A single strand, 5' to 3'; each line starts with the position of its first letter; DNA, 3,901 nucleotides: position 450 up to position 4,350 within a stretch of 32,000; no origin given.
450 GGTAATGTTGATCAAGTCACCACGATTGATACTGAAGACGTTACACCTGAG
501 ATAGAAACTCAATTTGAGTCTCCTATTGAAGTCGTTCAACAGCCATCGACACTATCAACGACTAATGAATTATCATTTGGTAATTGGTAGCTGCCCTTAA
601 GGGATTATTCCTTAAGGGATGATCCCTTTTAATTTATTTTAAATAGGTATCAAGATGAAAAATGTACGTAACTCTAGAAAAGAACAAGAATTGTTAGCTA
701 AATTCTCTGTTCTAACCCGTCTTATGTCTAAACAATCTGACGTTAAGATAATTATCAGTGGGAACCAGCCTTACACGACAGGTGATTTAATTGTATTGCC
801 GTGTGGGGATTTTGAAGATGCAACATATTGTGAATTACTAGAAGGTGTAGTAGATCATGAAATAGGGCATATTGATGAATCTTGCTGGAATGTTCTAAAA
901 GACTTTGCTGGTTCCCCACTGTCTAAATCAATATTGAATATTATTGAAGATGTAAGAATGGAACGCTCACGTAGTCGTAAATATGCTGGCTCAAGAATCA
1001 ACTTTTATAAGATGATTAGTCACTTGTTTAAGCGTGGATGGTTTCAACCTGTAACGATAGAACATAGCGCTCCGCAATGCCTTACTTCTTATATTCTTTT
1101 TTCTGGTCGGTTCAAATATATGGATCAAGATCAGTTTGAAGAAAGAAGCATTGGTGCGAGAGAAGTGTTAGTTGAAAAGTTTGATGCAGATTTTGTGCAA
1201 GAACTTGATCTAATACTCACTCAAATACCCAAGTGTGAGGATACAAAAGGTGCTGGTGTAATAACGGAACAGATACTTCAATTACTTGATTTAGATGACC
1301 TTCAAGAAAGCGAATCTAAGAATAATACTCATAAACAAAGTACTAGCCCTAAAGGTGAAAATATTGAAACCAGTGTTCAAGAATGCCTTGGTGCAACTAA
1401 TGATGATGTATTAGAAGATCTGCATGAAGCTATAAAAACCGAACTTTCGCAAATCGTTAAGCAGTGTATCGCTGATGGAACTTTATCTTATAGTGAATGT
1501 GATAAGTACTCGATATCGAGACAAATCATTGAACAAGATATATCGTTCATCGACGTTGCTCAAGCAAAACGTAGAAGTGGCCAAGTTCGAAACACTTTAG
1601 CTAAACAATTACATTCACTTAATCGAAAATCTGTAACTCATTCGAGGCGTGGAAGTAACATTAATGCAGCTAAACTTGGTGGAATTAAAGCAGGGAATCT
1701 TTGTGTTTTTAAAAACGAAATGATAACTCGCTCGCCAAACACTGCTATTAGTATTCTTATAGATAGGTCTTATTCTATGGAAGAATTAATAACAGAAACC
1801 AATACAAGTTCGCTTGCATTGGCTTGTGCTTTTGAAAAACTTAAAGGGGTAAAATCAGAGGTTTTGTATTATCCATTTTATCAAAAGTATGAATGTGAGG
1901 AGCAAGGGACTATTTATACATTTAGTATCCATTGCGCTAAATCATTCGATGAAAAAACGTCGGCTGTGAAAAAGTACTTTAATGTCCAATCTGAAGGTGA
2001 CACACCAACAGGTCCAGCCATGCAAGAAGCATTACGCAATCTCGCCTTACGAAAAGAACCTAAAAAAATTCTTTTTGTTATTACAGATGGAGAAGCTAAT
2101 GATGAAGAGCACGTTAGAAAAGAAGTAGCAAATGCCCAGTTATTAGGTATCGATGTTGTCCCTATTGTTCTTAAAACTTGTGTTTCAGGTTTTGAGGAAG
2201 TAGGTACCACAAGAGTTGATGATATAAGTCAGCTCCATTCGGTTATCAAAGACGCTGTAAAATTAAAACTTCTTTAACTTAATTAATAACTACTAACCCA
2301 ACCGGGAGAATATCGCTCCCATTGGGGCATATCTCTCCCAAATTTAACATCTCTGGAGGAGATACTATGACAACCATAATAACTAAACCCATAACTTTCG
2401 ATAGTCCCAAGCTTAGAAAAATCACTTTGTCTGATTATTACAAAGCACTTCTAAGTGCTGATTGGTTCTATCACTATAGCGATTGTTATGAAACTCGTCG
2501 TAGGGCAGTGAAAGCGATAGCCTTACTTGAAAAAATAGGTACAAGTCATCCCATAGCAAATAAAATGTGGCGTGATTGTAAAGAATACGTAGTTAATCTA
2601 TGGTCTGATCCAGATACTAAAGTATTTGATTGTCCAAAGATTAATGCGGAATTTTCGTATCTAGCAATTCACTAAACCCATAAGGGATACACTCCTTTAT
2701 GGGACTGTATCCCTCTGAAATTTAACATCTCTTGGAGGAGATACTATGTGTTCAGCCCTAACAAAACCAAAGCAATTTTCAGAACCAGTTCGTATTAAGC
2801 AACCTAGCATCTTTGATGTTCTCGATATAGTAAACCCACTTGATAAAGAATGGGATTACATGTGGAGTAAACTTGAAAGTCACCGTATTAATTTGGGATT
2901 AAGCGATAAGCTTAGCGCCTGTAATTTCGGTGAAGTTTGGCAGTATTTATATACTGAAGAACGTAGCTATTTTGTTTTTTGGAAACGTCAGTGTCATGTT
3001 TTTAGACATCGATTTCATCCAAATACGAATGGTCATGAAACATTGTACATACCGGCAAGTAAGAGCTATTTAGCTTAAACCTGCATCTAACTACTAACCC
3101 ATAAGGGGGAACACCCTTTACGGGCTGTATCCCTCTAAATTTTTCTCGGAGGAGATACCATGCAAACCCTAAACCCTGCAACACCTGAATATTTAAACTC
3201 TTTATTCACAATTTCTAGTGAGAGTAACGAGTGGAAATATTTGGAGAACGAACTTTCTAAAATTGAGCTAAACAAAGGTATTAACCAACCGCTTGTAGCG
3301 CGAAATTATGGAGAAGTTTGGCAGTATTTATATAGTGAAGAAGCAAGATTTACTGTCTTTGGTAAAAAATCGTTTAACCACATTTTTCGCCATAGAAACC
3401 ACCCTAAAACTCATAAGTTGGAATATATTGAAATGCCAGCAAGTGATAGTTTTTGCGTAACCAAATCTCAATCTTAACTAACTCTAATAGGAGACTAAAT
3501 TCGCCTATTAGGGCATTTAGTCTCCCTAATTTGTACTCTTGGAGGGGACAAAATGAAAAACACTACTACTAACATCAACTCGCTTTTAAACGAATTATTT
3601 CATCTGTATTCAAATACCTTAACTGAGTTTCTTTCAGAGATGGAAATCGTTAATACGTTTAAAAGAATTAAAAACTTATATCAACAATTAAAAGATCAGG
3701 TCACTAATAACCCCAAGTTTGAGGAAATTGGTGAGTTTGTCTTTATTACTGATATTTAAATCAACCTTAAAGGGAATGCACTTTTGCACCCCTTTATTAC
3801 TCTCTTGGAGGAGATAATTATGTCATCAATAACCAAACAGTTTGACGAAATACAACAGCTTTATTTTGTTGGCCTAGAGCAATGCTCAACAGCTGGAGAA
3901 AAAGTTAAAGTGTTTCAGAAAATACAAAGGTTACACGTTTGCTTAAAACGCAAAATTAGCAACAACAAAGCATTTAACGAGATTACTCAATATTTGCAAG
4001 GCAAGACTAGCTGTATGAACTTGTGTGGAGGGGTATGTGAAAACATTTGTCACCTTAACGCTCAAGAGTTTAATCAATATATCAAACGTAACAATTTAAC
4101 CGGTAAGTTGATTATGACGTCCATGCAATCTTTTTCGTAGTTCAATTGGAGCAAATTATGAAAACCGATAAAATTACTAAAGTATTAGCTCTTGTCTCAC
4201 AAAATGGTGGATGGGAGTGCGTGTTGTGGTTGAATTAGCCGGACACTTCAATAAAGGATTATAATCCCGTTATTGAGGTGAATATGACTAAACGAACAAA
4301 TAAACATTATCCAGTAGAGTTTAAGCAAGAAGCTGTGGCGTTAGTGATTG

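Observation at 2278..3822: Covarying hairpin / decoy-SD / anti-SD / SD leader repeated in front of consecutive small ORFs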

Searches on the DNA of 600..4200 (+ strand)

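Call 5: search_dna_similar(query=window:600-4200:+, collection=plasmids, mode=near)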
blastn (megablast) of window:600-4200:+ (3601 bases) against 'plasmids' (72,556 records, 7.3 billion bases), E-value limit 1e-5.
No match.

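Call 9: search_dna_similar(query=window:2278-3830:+, collection=phages, mode=distant, max_rows=15)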
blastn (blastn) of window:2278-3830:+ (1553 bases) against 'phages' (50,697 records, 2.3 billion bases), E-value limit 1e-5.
No match.

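Call 14: search_rna_families(source=window, start=2200, end=4200, threshold=evalue, max_evalue=10, show_alignments=4)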
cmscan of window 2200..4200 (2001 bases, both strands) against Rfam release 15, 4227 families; matches with E-value up to 10: 3.
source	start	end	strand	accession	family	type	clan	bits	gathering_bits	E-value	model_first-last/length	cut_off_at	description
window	2241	2291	+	RF03141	S4-Flavobacteria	Cis-reg; leader;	CL00119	22.7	35.2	0.39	1-33/33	no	S4-Flavobacteria ribosomal protein leader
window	2381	2461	-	RF03029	RT-8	Gene; sRNA;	-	17.5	87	9.7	1-92/92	no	RT-8 RNA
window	2216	2297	-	RF00030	RNase_MRP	Gene; ribozyme;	CL00002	11.7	50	1.2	1-266/266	no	RNase MRP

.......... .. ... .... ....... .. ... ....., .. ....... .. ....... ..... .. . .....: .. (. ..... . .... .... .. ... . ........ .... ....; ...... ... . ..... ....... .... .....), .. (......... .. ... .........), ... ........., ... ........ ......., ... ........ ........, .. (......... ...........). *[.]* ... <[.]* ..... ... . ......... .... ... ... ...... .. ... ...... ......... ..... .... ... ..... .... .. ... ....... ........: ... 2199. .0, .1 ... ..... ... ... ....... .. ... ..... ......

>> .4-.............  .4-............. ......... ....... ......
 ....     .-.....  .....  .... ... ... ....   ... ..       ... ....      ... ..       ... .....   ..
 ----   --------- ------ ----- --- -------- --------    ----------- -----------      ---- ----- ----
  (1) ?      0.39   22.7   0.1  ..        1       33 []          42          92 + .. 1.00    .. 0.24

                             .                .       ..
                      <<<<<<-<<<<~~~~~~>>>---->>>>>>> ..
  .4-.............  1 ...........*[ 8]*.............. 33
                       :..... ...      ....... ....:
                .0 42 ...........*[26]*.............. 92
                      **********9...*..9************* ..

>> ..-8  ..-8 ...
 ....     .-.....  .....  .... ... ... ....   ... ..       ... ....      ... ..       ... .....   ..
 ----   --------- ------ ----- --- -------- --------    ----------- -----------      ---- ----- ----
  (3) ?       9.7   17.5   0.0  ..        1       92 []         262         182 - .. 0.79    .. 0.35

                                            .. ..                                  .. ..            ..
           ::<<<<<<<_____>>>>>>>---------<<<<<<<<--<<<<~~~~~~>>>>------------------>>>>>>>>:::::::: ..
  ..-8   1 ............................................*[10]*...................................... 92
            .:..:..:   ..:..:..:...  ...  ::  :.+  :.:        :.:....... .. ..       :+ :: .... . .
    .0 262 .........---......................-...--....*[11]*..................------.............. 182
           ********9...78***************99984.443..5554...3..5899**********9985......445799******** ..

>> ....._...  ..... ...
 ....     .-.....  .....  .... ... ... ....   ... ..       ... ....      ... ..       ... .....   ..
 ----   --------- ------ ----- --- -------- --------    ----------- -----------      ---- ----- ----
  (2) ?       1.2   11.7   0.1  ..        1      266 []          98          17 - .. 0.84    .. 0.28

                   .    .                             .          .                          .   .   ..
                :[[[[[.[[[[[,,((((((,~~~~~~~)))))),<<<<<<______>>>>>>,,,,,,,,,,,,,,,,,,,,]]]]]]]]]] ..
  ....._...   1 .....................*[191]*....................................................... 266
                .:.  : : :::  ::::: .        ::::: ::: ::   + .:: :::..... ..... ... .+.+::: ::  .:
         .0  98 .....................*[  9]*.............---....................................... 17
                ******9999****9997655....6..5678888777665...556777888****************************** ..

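Call 17: search_dna_similar(query=window:2660-2760:+, collection=plasmids, mode=distant, max_evalue=1, max_rows=40)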
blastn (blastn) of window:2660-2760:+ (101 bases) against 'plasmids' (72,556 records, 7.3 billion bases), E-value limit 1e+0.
Records with a match: 1; places in all: 2; records where one place covers at least 80% of the query: 0.
Best place of each record, by identity: 60-80% 1.
By first word of the organism name: Pseudoalteromonas 1.
By predicted mobility (MOB-suite, as given by PLSDB): non-mobilizable 1.
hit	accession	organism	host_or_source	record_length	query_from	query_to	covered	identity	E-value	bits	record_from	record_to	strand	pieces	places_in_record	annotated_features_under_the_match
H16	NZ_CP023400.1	Pseudoalteromonas spongiae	surface seawater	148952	16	84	68%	75.0%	8e-1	40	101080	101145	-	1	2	VWA domain-containing protein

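Call 25: build_rna_model(alignment_id=A4, structure=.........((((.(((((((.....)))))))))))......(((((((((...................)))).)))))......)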
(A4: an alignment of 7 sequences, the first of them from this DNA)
Model R1 built from alignment A4 (7 sequences, 87 columns); structure: as given.
model positions 76; base pairs 20; branch points 1; effective number of sequences 3.95; information 0.744 bits per position. Calibrated on 0.2 Mb of random sequence (short: E-values are rough).
structure used (alignment columns):
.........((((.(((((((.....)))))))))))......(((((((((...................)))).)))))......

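Call 26: search_with_rna_model(model_id=R1, sources=[window, L001, L002, L003, L004, L005, L006, L007, L008], max_evalue=1, make_alignment=true)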
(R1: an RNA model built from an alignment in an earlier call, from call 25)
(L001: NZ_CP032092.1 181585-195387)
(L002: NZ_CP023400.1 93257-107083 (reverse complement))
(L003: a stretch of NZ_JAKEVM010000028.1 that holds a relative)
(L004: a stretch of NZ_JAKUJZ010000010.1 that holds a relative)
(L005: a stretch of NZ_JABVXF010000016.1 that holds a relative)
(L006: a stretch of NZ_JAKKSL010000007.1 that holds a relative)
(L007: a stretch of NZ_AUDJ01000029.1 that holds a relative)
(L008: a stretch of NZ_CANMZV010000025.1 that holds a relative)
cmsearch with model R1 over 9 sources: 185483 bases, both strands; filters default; matches with E-value up to 1: 95.
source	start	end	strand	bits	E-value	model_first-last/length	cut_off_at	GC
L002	8152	8227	+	85.4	8.1e-24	1-76/76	no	0.46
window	3091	3162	+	75.9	7.7e-21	1-76/76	no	0.47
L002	4359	4436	+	74.8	1.7e-20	1-76/76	no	0.5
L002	10044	10118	+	73.7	3.6e-20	1-76/76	no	0.4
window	2670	2748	+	70.9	2.8e-19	1-76/76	no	0.41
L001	1955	2030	+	69.6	6.9e-19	1-76/76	no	0.45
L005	5955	6030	+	69.6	6.9e-19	1-76/76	no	0.45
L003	5959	6034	+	68.7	1.3e-18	1-76/76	no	0.46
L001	2979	3057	+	68.4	1.6e-18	1-76/76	no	0.42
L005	6979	7057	+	68.4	1.6e-18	1-76/76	no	0.42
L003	6983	7061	+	66.1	8.7e-18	1-76/76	no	0.44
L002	2666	2742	+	61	3.4e-16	1-76/76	no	0.47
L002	1989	2066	+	59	1.4e-15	1-76/76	no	0.53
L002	5934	6010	+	56.1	1.1e-14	1-76/76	no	0.45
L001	5918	5991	+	52.2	1.9e-13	1-76/76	no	0.49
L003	9924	9997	+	52.2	1.9e-13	1-76/76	no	0.49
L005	9918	9991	+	52.2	1.9e-13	1-76/76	no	0.49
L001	8651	8726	+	49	1.9e-12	1-76/76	no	0.47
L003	12513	12588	+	49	1.9e-12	1-76/76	no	0.47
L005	12627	12702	+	49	1.9e-12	1-76/76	no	0.47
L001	10647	10716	+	40.7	7.4e-10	1-76/76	no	0.43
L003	14502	14571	+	40.7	7.4e-10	1-76/76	no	0.43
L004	9924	10000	+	39.5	1.7e-09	1-76/76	no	0.48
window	2290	2369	+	39.1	2.3e-09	1-76/76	no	0.46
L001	4716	4791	+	38.9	2.6e-09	1-76/76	no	0.46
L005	8716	8791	+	38.9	2.6e-09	1-76/76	no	0.46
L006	4452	4524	+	38.5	3.5e-09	1-76/76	no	0.36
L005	14623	14692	+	38.2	4.2e-09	1-76/76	no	0.41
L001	10363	10424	+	37.2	9.1e-09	1-76/76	no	0.63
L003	8720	8797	+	36.5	1.4e-08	1-76/76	no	0.45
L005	14339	14400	+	35.9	2.2e-08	1-76/76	no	0.63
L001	8079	8150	+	34.3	7.1e-08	1-76/76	no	0.4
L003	11941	12012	+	34.3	7.1e-08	1-76/76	no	0.4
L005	12055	12126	+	34.3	7.1e-08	1-76/76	no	0.4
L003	14219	14279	+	33.9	9.4e-08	1-76/76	no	0.62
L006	2175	2259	+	30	1.6e-06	1-76/76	no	0.34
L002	5537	5603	+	29.9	1.7e-06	1-76/76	no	0.45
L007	7189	7258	+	29.8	1.8e-06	1-76/76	no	0.49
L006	12112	12178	+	29.6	2.1e-06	1-76/76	no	0.36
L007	13143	13212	+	28.2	5.7e-06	1-76/76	no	0.49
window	3475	3555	+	27.8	7.8e-06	1-76/76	no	0.38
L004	1132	1217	+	27.7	8.1e-06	1-76/76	no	0.48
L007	8835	8903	+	27.1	1.3e-05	1-76/76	no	0.51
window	3758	3822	+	27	1.4e-05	1-76/76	no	0.37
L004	12037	12123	+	26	2.7e-05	1-76/76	no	0.48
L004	1439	1513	+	25.7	3.6e-05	1-76/76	no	0.49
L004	2650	2752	+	24.7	6.9e-05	1-76/76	no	0.43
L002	1047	1116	+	23.5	0.00016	1-76/76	no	0.44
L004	6144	6235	+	22.9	0.00025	1-76/76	no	0.49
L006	3385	3467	+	22.1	0.00046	1-76/76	no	0.33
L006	9340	9414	+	21.2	0.00088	1-76/76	no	0.44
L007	1095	1256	+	20.8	0.0011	1-76/76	no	0.51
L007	11744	11810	+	20.7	0.0013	1-76/76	no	0.61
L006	2363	2440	+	20.6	0.0013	1-76/76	no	0.31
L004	9615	9702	+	20.4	0.0016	1-76/76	no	0.44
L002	1752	1814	+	20.3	0.0017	1-76/76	no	0.44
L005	3973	4096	+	20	0.0021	1-76/76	no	0.39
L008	15600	15670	+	19.3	0.0035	1-76/76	no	0.51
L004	4484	4566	+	17.8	0.01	1-76/76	no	0.48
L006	7457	7543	+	17.6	0.012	1-76/76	no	0.36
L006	12089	12151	-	17.2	0.016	1-76/76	no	0.38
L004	9931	9957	-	17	0.017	8-34/76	no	0.56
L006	9339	9387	-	17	0.018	1-76/76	no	0.47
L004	13087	13174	+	17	0.018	1-76/76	no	0.45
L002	7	53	+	16.9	0.019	1-76/76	no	0.4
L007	14361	14426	+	16.9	0.02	1-76/76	no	0.55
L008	14894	14948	+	16.7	0.022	1-76/76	no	0.62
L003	3961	4083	+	16.6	0.024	1-76/76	no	0.38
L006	9934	10022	+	16.2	0.032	1-76/76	no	0.35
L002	1961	2030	-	16.2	0.032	1-76/76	no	0.49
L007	15087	15144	+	16.1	0.035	1-76/76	no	0.6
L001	10645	10686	-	15.1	0.068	1-76/76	no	0.5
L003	14500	14541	-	15.1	0.068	1-76/76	no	0.5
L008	6244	6321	+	15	0.075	1-76/76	no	0.49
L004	7340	7433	+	14.9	0.083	1-76/76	no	0.51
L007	14335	14401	-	14.5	0.11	1-76/76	no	0.52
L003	5739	5808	+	14.4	0.11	1-76/76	no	0.36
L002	8191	8223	-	14.2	0.14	39-71/76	no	0.42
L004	3856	3947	+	13.7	0.19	1-76/76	no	0.46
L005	14621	14662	-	13.5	0.22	1-76/76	no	0.48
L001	2962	3022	-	12.8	0.36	1-76/76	no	0.34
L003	6966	7026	-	12.5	0.46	1-76/76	no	0.38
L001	8658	8684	-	12.1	0.59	8-34/76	no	0.56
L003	12520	12546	-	12.1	0.59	8-34/76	no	0.56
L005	12634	12660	-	12.1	0.59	8-34/76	no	0.56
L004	11691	11776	+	12.1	0.61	1-76/76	no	0.49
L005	6962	7022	-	11.8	0.73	1-76/76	no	0.36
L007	6558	6600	-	11.8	0.77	1-76/76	no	0.58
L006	3351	3430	-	11.7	0.82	1-76/76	no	0.43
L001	5925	5952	-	11.6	0.86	8-34/76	no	0.64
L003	9931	9958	-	11.6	0.86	8-34/76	no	0.64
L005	9925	9952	-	11.6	0.86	8-34/76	no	0.64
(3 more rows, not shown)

Alignment A5: 95 matches aligned to the model, 226 columns, each read 5' to 3' on its own strand. Consensus structure (alignment columns), stored with it:
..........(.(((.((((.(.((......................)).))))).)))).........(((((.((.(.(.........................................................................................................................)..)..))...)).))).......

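Call 30: search_with_rna_model(model_id=R1, sources=[L009, L010], max_evalue=0.1, make_alignment=true)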
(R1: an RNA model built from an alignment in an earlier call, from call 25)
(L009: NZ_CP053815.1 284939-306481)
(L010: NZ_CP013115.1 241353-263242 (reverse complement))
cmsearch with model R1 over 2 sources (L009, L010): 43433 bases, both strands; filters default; matches with E-value up to 0.1: 42.
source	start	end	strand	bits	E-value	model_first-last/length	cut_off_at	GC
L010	11981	12057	+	45.1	7.4e-12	1-76/76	no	0.51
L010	9917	9997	+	43.1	3.1e-11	1-76/76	no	0.51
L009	20804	20883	+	38.9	6.1e-10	1-76/76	no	0.46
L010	16980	17049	+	38.1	1.1e-09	1-76/76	no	0.46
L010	8733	8809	+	37.8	1.4e-09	1-76/76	no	0.44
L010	6087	6152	+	36.9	2.6e-09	1-76/76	no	0.47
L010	7045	7125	+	36.7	3.1e-09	1-76/76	no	0.47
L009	17376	17450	+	34.4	1.5e-08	1-76/76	no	0.45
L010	18475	18543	+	33.6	2.8e-08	1-76/76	no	0.45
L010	13975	14061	+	32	8.7e-08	1-76/76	no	0.4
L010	6343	6414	+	31.8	1e-07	1-76/76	no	0.57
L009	16101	16181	+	31.8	1e-07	1-76/76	no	0.49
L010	19351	19424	+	30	3.7e-07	1-76/76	no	0.41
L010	15931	16004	+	29.9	3.9e-07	1-76/76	no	0.45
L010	14601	14675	+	29.5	5.2e-07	1-76/76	no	0.36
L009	13690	13758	+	28.9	7.9e-07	1-76/76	no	0.46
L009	19051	19117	+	28.1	1.4e-06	1-76/76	no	0.51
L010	16361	16431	+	28.1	1.5e-06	1-76/76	no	0.46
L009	9825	9891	-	26.8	3.5e-06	1-76/76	no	0.39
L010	5440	5507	+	25.8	7.8e-06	1-76/76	no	0.44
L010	3909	3988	+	24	2.7e-05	1-76/76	no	0.5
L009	5215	5295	+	24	2.7e-05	1-76/76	no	0.43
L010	13433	13515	+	23.6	3.7e-05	1-76/76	no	0.33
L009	9848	9943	+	23.5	3.9e-05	1-76/76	no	0.46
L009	20107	20192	+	22.9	6.1e-05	1-76/76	no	0.44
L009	19432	19499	+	21.4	0.00017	1-76/76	no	0.51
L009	16988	17052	+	20.9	0.00025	1-76/76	no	0.52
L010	14718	14788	+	20.6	0.00031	1-76/76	no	0.54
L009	12037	12127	+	19.6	0.00066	1-76/76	no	0.46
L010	18912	18983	+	19.2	0.00087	1-76/76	no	0.5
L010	15906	15971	-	19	0.001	1-76/76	no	0.39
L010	4622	4709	+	18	0.0021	1-76/76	no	0.41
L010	16347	16401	-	16.5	0.0061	1-76/76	no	0.44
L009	3015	3080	+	15.8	0.0098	1-76/76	no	0.24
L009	13685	13730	-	15.4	0.013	1-76/76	no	0.57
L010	6314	6384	-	15.3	0.014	1-76/76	no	0.44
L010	6075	6125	-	15.2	0.016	1-76/76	no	0.47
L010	5430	5481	-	13.1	0.067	1-76/76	no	0.4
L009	6649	6691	-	13.1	0.069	1-76/76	no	0.53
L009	5768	5857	+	12.9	0.078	1-76/76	no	0.42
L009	18657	18749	+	12.9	0.081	1-76/76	no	0.38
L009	14750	14821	+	12.7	0.09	1-76/76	no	0.49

Alignment A6: 42 matches aligned to the model, 159 columns, each read 5' to 3' on its own strand. Consensus structure (alignment columns), stored with it:
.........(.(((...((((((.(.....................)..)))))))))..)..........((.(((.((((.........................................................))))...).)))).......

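Call 36: search_with_rna_model(model_id=R1, sources=[L011, L012], max_evalue=1, make_alignment=true)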
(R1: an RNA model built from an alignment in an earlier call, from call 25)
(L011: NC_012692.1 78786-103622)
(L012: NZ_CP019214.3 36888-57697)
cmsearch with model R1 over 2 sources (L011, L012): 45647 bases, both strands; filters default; matches with E-value up to 1: 26.
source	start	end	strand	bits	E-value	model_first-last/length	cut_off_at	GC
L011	4214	4283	+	35.8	6e-09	1-76/76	no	0.53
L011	8451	8522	+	35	1.1e-08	1-76/76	no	0.62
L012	7571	7637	+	34.4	1.7e-08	1-76/76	no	0.46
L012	14244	14313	+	32.1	8.7e-08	1-76/76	no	0.43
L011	22155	22220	+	28.9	8.4e-07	1-76/76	no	0.58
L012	10856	10926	+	28.9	8.4e-07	1-76/76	no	0.49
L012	17346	17414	+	28.6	1.1e-06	1-76/76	no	0.49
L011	6776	6845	+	27.6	2.2e-06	1-76/76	no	0.54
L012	16234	16304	+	26.6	4.5e-06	1-76/76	no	0.48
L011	9661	9732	+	25.2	1.2e-05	1-76/76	no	0.62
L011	11022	11094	+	24.8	1.6e-05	1-76/76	no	0.55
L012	8776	8842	+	24.2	2.5e-05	1-76/76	no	0.4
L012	5117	5175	+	23.4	4.6e-05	1-76/76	no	0.49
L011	21678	21746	+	21.8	0.00014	1-76/76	no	0.52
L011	17357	17421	+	21.2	0.00021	1-76/76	no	0.62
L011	7387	7470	+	20.4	0.00037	1-76/76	no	0.55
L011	18314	18388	+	19.9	0.00056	1-76/76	no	0.59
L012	15254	15312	+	17.4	0.0032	1-76/76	no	0.41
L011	18695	18768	+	16.9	0.0046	1-76/76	no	0.54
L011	8409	8492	-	16.3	0.0072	1-76/76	no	0.62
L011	15922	15992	+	16.1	0.0083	1-76/76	no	0.52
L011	24667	24748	-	14.6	0.025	1-76/76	no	0.48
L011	17095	17161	+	13.9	0.041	1-76/76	no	0.55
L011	18095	18162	+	13.4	0.059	1-76/76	no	0.53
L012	5113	5158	-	10.3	0.53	1-76/76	no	0.46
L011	9257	9312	-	9.9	0.71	1-76/76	no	0.52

Alignment A7: 26 matches aligned to the model, 149 columns, each read 5' to 3' on its own strand. Consensus structure (alignment columns), stored with it:
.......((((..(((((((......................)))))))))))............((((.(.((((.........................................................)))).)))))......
